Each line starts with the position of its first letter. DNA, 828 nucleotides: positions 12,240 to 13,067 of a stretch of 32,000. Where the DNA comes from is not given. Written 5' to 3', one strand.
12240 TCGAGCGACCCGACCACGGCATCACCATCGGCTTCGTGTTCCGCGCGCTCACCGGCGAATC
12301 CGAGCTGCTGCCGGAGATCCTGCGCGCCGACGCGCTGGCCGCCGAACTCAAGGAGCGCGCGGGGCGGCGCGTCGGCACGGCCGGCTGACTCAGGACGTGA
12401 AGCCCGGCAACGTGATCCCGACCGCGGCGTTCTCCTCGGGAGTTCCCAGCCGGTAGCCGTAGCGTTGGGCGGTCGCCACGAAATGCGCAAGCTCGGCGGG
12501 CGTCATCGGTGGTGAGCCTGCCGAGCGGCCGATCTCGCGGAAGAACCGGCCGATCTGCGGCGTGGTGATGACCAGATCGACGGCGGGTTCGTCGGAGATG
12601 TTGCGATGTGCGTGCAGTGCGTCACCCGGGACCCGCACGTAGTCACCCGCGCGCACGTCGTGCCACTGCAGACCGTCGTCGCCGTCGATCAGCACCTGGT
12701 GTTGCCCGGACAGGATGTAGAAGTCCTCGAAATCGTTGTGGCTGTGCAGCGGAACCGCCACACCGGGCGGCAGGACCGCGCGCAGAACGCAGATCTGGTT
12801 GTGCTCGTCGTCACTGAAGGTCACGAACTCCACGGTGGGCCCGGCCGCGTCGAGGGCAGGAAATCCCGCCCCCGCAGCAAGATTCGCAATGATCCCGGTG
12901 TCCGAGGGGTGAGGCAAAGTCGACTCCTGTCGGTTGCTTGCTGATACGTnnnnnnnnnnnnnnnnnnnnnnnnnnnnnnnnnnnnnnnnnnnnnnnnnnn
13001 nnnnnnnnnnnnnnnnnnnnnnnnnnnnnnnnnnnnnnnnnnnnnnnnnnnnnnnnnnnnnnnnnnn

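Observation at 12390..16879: HD-domain / catalase / SigH-like sigma / cupin operon with no ZAS anti-sigma factor, divergent from a DJ-1/AraC regulator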

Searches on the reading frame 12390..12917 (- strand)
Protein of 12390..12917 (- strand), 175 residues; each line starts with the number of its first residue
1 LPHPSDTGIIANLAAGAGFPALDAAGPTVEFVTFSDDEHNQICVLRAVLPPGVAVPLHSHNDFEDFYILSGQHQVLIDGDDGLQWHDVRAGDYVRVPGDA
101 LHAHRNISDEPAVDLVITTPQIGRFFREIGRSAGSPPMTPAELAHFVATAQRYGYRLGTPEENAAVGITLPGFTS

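Call 5: search_protein_families(library=pfam, proteins=[window:12390-12917:-], max_evalue=0.01)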
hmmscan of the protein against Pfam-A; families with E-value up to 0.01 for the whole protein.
window:12390-12917:- (175 aa): 3 families
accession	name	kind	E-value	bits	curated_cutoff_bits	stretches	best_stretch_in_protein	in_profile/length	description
PF07883.17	Cupin_2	-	3.8e-13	49.4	27.2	1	47-117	3-69/70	Cupin domain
PF00190.28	Cupin_1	-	4.4e-06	26.8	22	1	38-118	29-113/151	Cupin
PF12973.13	Cupin_7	-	6.8e-06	26.3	27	1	28-112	19-95/105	ChrR Cupin-like domain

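Call 6: search_protein_families(library=ncbifam, proteins=[window:12390-12917:-], max_evalue=0.01)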
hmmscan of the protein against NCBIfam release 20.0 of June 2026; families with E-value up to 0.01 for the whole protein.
window:12390-12917:- (175 aa): 0 families

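Call 8: find_encoding_contigs(protein=window:12390-12917:-, flank=6000, max_places=6)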
Protein window:12390-12917:- (175 aa): 24 contigs read that carry it; 6 places shown.
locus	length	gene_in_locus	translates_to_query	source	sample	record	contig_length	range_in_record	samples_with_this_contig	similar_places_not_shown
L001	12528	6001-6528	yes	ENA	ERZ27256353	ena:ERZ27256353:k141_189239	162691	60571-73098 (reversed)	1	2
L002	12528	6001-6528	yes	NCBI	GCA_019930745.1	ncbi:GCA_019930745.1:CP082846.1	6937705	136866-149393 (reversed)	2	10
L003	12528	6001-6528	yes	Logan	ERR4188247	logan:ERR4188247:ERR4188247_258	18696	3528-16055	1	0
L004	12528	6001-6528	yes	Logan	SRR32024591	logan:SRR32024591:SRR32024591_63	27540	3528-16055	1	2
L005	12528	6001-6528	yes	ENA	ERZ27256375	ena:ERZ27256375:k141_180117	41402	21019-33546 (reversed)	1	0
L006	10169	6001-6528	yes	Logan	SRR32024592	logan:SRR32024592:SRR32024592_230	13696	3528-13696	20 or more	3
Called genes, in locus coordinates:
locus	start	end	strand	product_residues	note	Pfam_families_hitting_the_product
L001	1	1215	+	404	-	PF01757:Acyl_transf_3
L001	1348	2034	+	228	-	PF00657:Lipase_GDSL (faint), PF13472:Lipase_GDSL_2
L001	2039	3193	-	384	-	PF01965:DJ-1_PfpI, PF12833:HTH_18, PF00165:HTH_AraC (weak)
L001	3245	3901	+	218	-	PF01966:HD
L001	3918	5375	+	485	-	PF00199:Catalase, PF06628:Catalase-rel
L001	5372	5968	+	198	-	PF04542:Sigma70_r2, PF22029:PhyR_sigma2 (weak), PF08281:Sigma70_r4_2, PF04545:Sigma70_r4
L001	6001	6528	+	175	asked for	PF12973:Cupin_7 (weak), PF00190:Cupin_1 (weak), PF07883:Cupin_2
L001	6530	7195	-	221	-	PF03473:MOSC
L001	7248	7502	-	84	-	-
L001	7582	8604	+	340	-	PF18374:Enolase_like_N, PF13378:MR_MLE_C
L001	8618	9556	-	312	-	PF04655:APH_6_hur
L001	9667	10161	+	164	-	PF00578:AhpC-TSA, PF08534:Redoxin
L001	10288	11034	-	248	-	PF03070:TENA_THI-4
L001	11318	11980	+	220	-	PF00877:NLPC_P60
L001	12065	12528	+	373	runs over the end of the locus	PF01435:Peptidase_M48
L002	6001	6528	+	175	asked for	PF12973:Cupin_7 (weak), PF00190:Cupin_1 (weak), PF07883:Cupin_2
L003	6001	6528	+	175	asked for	PF12973:Cupin_7 (weak), PF00190:Cupin_1 (weak), PF07883:Cupin_2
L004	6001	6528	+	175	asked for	PF12973:Cupin_7 (weak), PF00190:Cupin_1 (weak), PF07883:Cupin_2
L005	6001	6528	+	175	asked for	PF12973:Cupin_7 (weak), PF00190:Cupin_1 (weak), PF07883:Cupin_2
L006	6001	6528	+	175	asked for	PF12973:Cupin_7 (weak), PF00190:Cupin_1 (weak), PF07883:Cupin_2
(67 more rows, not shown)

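Call 9: find_homologous_proteins(query=window:12390-12917:-, max_evalue=0.00001)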
Query window:12390-12917:- (175 aa): 641 proteins with E <= 0.00001 among 1005 candidates; the best 120 are listed.
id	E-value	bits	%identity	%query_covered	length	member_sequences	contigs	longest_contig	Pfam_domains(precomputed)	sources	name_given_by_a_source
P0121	5.4e-112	389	98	100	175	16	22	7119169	PF07883.18,PF00190.29,PF12973.14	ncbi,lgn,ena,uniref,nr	ncbi:cupin domain-containing protein [Mycolicibacterium smegmatis]|uniref:Cupin domain protein n=1 T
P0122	3.0e-94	332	85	100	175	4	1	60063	PF07883.18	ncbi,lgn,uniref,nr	ncbi:cupin domain-containing protein [Mycolicibacterium goodii]|uniref:cupin domain-containing prote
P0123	1.4e-92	326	80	99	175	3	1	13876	PF07883.18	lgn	-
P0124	1.6e-80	287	74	96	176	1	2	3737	PF07883.18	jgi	jgi:quercetin dioxygenase-like cupin family protein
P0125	1.0e-76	275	68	100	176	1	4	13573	PF07883.18,PF12973.14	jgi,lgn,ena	jgi:quercetin dioxygenase-like cupin family protein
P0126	3.0e-76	273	70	97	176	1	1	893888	PF07883.18,PF00190.29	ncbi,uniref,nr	ncbi:cupin domain-containing protein [Mycobacterium sp. 21AC1]|uniref:cupin domain-containing protei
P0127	6.7e-76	272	70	96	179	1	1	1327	PF07883.18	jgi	-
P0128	7.1e-76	272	70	98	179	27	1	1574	PF07883.18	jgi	jgi:quercetin dioxygenase-like cupin family protein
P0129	1.2e-75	271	71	97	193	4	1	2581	PF07883.18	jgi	jgi:quercetin dioxygenase-like cupin family protein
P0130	1.2e-75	271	71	97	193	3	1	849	PF07883.18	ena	-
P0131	2.0e-75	270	70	97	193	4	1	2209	PF07883.18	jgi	jgi:quercetin dioxygenase-like cupin family protein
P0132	5.1e-75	269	69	96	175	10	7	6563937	PF07883.18,PF00190.29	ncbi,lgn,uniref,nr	ncbi:cupin domain-containing protein [Mycolicibacterium boenickei]|uniref:Cupin n=1 Tax=Mycolicibact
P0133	2.1e-74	267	70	97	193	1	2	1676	PF07883.18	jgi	jgi:quercetin dioxygenase-like cupin family protein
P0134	4.2e-73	263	68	95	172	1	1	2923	PF07883.18,PF12973.14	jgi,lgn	jgi:quercetin dioxygenase-like cupin family protein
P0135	4.2e-72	260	65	99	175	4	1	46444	PF07883.18,PF00190.29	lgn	-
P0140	9.2e-70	252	64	98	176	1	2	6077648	PF07883.18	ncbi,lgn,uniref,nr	ncbi:cupin [Mycolicibacterium agri]|uniref:Cupin n=1 Tax=Mycolicibacterium agri TaxID=36811 RepID=A0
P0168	1.1e-62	229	61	95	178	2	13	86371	PF07883.18,PF00190.29,PF12973.14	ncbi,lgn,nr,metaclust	ncbi:cupin [Mycobacterium sp. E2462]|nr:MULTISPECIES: cupin domain-containing protein [unclassified 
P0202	6.0e-58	213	58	95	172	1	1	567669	PF07883.18,PF12973.14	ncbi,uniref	ncbi:cupin domain-containing protein [Mycobacterium sp. NPDC048908]|uniref:cupin domain-containing p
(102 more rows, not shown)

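Call 19: find_related_loci(query=A1, collection=genome_contigs, flank=6000)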
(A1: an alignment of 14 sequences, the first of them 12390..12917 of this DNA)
Query A1 (175 aa) in genome_contigs; peptide patterns used: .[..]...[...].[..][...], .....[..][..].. (x = any residue, [..] = any of these).
173 stretches matched a pattern; 52 encode a relative of the query (tblastn E <= 1e-3); 52 distinct loci.
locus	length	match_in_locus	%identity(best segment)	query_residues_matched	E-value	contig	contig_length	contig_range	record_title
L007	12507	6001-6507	70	7-175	4e-79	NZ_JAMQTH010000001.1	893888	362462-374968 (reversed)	Mycobacterium sp. 21AC1 NODE_1_length_893888_cov_98.868749, whole genome shotgun sequence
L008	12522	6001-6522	68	1-174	1e-78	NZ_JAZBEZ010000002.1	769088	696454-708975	Mycolicibacterium sp. 050232 contig00002, whole genome shotgun sequence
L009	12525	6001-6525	65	1-175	2e-74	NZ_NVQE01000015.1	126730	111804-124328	Mycobacterium neglectum strain CECT 8778 NODE_15, whole genome shotgun sequence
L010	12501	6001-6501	64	9-175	1e-73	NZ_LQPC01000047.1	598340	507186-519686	Mycolicibacterium iranicum strain DSM 45541 contig_51, whole genome shotgun sequence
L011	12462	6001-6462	73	21-174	1e-74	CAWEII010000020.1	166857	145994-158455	MAG: uncultured Actinomycetota bacterium isolate MFD09212.bin.4.535 genome assembly, contig: contig_42909, whole genome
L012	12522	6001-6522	66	1-175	6e-71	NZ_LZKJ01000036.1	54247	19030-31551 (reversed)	Mycobacterium kyorinense strain E861 contig_130, whole genome shotgun sequence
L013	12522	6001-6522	65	1-175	7e-71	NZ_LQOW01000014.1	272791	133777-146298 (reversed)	Mycobacterium fragae strain DSM 45731 contig_21, whole genome shotgun sequence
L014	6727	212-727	62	2-175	1e-69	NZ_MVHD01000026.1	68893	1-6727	Mycobacterium alsense strain DSM 45230 NODE_26_length_68893_cov_83.5439, whole genome shotgun sequence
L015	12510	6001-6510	66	1-171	1e-69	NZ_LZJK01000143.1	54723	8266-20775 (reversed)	Mycolicibacter sinensis strain E1572 contig_76, whole genome shotgun sequence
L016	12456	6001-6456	68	21-174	5e-67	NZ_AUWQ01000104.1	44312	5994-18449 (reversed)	Mycobacterium sp. UM_CSW Contig_104, whole genome shotgun sequence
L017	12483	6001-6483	64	12-174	1e-66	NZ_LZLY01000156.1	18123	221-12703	Mycobacterium sp. 1081908.1 contig_95, whole genome shotgun sequence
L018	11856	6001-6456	67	21-174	1e-66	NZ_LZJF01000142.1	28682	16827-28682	Mycobacterium sp. E3251 contig_41, whole genome shotgun sequence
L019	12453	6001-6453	65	22-174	7e-66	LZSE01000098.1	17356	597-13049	Mycobacterium sp. 1554424.7 contig_52, whole genome shotgun sequence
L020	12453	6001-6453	65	22-174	1e-65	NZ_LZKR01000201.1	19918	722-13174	Mycobacterium sp. 1245805.9 contig_74, whole genome shotgun sequence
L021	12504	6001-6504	61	9-174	2e-65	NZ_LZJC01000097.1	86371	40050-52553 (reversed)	Mycobacterium sp. E1214 contig_29, whole genome shotgun sequence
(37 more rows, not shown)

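Call 36: search_solved_structures(query=A1, max_evalue=0.01, show_alignments=2)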
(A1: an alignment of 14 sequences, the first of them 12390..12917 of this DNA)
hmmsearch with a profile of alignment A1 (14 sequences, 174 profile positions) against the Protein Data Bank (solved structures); distinct sequences matched with E-value up to 0.01: 35.
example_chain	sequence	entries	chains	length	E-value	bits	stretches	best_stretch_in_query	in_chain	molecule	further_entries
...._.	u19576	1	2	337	1.4e-08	37.7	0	51-148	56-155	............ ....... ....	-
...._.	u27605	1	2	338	1.6e-08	37.5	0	51-148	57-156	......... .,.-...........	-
8hfb_A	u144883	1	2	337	2.3e-08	37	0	51-148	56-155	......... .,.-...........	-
2uy8_A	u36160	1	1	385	1.8e-07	34.1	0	47-114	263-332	OXALATE DECARBOXYLASE OXDC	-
4met_A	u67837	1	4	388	2e-07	33.9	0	47-114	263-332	Oxalate decarboxylase OxdC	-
6ufi_A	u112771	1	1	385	2.7e-07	33.5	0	47-114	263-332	Cupin domain-containing protein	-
2uya_A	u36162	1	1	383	3.5e-07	33.1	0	47-114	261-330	OXALATE DECARBOXYLASE OXDC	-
3s0m_A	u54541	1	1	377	3.6e-07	33.1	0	47-114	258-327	Oxalate decarboxylase oxdC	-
5vg3_A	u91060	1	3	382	3.7e-07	33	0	47-114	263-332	Oxalate decarboxylase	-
2uyb_A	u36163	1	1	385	3.7e-07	33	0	47-114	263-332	OXALATE DECARBOXYLASE OXDC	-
1j58_A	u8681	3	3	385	3.8e-07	33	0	47-114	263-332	YVRK PROTEIN | OXALATE DECARBOXYLASE OXDC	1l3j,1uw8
6tzp_A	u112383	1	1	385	3.8e-07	33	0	47-114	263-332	Oxalate decarboxylase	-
2uy9_A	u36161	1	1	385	3.9e-07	33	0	47-114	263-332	OXALATE DECARBOXYLASE OXDC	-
5hi0_A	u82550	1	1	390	3.9e-07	33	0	47-114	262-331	Oxalate decarboxylase OxdC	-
2v09_A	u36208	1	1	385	4.1e-07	32.9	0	47-114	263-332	OXALATE DECARBOXYLASE OXDC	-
5flh_A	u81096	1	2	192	1.5e-06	31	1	41-135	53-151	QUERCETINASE QUED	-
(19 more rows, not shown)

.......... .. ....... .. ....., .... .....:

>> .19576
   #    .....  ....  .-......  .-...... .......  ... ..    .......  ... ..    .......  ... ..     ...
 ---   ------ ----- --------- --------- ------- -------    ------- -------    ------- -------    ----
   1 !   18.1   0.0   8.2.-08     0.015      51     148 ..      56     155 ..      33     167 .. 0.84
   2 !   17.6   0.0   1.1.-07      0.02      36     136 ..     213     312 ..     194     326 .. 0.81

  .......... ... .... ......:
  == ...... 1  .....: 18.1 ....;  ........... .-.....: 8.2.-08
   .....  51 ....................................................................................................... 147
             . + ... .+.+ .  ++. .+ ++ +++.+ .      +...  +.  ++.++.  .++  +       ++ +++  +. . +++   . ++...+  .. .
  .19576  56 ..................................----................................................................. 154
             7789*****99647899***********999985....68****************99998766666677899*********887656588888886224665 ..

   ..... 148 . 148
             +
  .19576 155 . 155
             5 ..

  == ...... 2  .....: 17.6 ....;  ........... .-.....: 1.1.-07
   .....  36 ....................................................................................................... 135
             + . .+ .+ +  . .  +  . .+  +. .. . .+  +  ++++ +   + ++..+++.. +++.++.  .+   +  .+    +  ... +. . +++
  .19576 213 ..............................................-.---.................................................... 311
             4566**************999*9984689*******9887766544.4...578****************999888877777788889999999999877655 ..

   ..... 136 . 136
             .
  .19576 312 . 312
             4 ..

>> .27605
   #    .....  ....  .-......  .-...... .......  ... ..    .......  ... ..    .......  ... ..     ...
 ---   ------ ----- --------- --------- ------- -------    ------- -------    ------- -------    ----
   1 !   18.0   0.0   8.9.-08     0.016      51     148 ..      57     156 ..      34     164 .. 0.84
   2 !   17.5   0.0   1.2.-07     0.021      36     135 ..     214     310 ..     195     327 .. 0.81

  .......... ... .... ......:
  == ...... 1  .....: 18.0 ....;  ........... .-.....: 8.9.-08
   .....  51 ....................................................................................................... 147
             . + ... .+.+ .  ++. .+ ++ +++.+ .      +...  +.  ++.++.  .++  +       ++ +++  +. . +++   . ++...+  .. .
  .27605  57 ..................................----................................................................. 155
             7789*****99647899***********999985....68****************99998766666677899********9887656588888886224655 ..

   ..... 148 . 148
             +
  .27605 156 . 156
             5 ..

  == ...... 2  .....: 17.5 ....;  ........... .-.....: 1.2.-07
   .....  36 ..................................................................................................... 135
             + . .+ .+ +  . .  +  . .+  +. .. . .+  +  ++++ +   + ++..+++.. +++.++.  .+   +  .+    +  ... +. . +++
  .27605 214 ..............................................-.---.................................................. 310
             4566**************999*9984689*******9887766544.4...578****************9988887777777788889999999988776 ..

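Call 50: predict_structure(alignment_id=A3)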
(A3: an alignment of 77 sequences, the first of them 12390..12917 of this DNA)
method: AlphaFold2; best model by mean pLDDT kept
length: 175 residues; sequences in the alignment: 77
mean_pLDDT: 90.5   pTM: 0.85
mean pLDDT of the five models: 90.5, 89.7, 88.0, 87.4, 86.7
residues with pLDDT >= 90: 136; 70-90: 27; 50-70: 4; < 50: 8
segments of 3 or more residues with pLDDT < 50: 1-6
pLDDT, mean of each block of 10 residues (from residue 1): 51 83 94 87 96 96 97 96 97 97 97 97 96 91 95 96 94 49
secondary structure, 60 per line:
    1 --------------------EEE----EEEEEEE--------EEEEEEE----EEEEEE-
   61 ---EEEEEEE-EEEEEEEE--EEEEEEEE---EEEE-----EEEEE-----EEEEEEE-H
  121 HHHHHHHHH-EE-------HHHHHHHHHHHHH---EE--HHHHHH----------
elements in order: E21-23 E28-34 E43-49 E54-59 E64-70 E72-79 E82-89 E93-96 E102-106 E112-118 H120-129 H140-152 H160-165

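Call 54: fold_search(model_id=the predicted structure, library=pdb)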
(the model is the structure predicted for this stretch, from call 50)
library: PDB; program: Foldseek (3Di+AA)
matches with E <= 10: 1980; with E <= 0.001: 855
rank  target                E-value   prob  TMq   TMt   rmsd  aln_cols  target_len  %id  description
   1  5flh_A                1.5e-10  1.00  0.68  0.63   3.1       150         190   22  Free state of Ni-quercetinase (released 2016-06-01)
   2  5flh_B                3.0e-10  1.00  0.66  0.64   3.1       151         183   22  Free state of Ni-quercetinase (released 2016-06-01)
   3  5flj_A                8.0e-10  1.00  0.66  0.63   3.4       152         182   20  enzyme-substrate-dioxygen complex of Ni-quercetinase (released 2016-06-01)
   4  5flj_L                2.0e-09  1.00  0.66  0.63   3.3       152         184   20  enzyme-substrate-dioxygen complex of Ni-quercetinase (released 2016-06-01)
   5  8hfb_A                4.3e-09  1.00  0.63  0.36   3.5       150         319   17  Evolved variant of quercetin 2,4-dioxygenase from Bacillus subtilis (released 2023-03-08)
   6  8hfb_B                8.8e-09  1.00  0.65  0.38   2.8       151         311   16  Evolved variant of quercetin 2,4-dioxygenase from Bacillus subtilis (released 2023-03-08)
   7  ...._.                8.8e-09  1.00  0.62  0.35   4.4       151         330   20  Crystal structure of YxaG, a dioxygenase from Bacillus subtilis (released 2005-01-18)
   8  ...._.                8.8e-09  1.00  0.63  0.35   4.8       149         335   21  Crystal structure of a putative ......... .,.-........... (yxag, bsu39980) from bacillus subtilis at 2.60 A resolution (released 2006-05-30)
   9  4met_A                9.9e-09  1.00  0.47  0.23   9.7       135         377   24  Assigning the EPR Fine Structure Parameters of the Mn(II) Centers in Bacillus subtilis Oxalate Decarboxylase by Site-D (released 2014-03-05)
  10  5tg0                  1.2e-08  1.00  0.51  0.64   5.2       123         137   21  Crystal structure of the dimethylsulfoniopropionate (DMSP) lyase DddK complexed with iron and zinc (released 2017-06-14)
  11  2uyb                  1.2e-08  1.00  0.47  0.23   9.8       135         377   24  S161A mutant of Bacillus subtilis Oxalate Decarboxylase OxdC (released 2007-08-21)
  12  2vqa_A                1.4e-08  1.00  0.52  0.27   9.4       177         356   18  Protein-folding location can regulate Mn versus Cu- or Zn-binding. Crystal Structure of MncA. (released 2008-10-28)
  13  5vg3_B                1.4e-08  1.00  0.47  0.23   9.8       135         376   24  Structure of Oxalate Decarboxylase from Bacillus subtilis at pH 4.6 (released 2017-10-18)
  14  1uw8                  1.5e-08  1.00  0.47  0.23   9.8       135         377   24  CRYSTAL STRUCTURE OF OXALATE DECARBOXYLASE (released 2004-02-19)
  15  5vg3_A                1.7e-08  1.00  0.47  0.23   9.7       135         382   24  Structure of Oxalate Decarboxylase from Bacillus subtilis at pH 4.6 (released 2017-10-18)
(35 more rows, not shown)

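Call 79: find_encoding_contigs(protein=P0202, flank=4000, max_places=1)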
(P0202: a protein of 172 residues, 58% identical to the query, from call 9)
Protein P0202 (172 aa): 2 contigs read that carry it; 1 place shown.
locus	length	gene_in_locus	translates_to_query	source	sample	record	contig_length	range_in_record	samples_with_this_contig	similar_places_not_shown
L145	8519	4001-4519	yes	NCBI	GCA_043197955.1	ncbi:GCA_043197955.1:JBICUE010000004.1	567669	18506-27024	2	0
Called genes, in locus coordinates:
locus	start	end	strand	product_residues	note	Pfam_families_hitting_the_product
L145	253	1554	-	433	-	PF07730:HisKA_3, PF13581:HATPase_c_2 (faint), PF02518:HATPase_c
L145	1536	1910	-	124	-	PF00072:Response_reg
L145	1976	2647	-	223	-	PF00072:Response_reg, PF00196:GerE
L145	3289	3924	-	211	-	PF00440:TetR_N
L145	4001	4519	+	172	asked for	PF12973:Cupin_7 (weak), PF07883:Cupin_2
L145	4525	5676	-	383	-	PF00069:Pkinase, PF07714:PK_Tyr_Ser-Thr, PF01636:APH (weak)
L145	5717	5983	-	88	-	-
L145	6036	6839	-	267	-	PF01145:Band_7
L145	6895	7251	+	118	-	PF10708:DUF2510 (weak)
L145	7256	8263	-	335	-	PF09995:MPAB_Lcp_cat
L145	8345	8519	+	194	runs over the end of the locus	PF00440:TetR_N (faint)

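Call 80: find_encoding_contigs(protein=P0140, flank=4000, max_places=1)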
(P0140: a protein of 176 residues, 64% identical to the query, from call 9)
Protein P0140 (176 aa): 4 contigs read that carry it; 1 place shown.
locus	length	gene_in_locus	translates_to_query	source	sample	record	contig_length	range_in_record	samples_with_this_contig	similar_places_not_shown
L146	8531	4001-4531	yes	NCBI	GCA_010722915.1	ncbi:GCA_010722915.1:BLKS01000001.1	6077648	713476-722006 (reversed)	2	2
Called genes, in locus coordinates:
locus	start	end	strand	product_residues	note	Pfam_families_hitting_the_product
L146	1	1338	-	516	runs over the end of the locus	PF20695:UbiD_N, PF01977:UbiD, PF20696:UbiD_C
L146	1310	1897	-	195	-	PF02441:Flavoprotein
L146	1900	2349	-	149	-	PF26512:SOI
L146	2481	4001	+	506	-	PF00199:Catalase, PF06628:Catalase-rel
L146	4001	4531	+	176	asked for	PF07883:Cupin_2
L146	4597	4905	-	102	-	-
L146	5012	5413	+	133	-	PF01894:YjbQ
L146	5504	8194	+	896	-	PF01411:tRNA-synt_2c, PF07973:tRNA_SAD, PF02272:DHHA1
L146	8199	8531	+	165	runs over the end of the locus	PF03652:RuvX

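Call 81: find_encoding_contigs(protein=P0168, flank=4000, max_places=1)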
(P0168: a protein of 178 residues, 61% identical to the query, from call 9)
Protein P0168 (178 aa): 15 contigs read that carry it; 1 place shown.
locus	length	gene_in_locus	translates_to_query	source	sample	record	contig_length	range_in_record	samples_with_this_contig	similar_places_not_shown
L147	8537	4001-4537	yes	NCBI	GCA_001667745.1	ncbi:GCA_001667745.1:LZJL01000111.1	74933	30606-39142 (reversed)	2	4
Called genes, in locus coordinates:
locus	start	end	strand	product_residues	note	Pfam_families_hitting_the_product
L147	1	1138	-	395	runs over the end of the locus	PF02771:Acyl-CoA_dh_N, PF02770:Acyl-CoA_dh_M, PF00441:Acyl-CoA_dh_1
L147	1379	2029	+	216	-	PF00440:TetR_N (weak)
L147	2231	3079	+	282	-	PF00106:adh_short, PF08659:KR, PF13561:adh_short_C2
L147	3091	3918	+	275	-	PF00106:adh_short, PF08659:KR, PF13561:adh_short_C2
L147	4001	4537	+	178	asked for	PF12973:Cupin_7 (weak), PF00190:Cupin_1 (weak), PF07883:Cupin_2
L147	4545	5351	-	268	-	PF00670:AdoHcyase_NAD (weak), PF00106:adh_short, PF08659:KR (faint), PF13561:adh_short_C2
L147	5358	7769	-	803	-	PF02515:CoA_transf_3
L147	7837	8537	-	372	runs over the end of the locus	PF01321:Creatinase_N, PF00557:Peptidase_M24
